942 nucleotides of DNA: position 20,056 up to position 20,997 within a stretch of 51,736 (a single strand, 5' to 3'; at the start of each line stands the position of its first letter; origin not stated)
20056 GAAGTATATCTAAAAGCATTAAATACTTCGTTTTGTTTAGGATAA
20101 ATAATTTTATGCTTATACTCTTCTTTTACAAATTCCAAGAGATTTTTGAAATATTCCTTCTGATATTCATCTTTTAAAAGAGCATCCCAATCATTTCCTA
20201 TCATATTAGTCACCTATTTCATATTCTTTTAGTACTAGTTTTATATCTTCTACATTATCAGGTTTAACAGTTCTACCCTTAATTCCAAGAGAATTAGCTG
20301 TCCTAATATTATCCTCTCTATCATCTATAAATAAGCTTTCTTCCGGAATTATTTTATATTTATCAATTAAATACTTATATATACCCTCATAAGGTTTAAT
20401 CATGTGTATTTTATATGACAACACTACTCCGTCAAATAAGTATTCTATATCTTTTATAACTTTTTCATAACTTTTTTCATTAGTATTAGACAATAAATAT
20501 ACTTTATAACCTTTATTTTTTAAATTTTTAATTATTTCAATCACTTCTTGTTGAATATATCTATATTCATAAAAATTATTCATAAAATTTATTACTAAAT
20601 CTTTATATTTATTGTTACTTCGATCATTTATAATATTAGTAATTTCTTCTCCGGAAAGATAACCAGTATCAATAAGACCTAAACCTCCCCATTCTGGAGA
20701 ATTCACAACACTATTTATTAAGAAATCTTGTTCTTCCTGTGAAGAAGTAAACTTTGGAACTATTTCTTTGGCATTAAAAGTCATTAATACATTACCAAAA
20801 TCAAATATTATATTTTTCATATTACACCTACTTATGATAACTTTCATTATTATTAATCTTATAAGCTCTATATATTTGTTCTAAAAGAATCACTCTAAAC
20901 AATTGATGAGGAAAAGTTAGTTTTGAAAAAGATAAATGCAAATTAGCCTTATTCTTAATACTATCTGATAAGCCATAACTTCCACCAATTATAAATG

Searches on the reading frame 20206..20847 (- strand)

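Call 104: search_protein_families(library=pfam, proteins=[window:20206-20847:-], max_evalue=0.001)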
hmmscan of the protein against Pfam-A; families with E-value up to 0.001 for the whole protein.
window:20206-20847:- (213 aa): 3 families
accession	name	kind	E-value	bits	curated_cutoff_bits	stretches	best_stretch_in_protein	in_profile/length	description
PF00702.32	Hydrolase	-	7.5e-15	56.3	26.4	1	10-188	1-191/191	haloacid dehalogenase-like hydrolase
PF13419.12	HAD_2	-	1.6e-12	48.3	23.8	1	72-190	51-174/178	Haloacid dehalogenase-like hydrolase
PF13344.12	Hydrolase_6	-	0.00041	20.8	27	1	100-163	17-77/101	Haloacid dehalogenase-like hydrolase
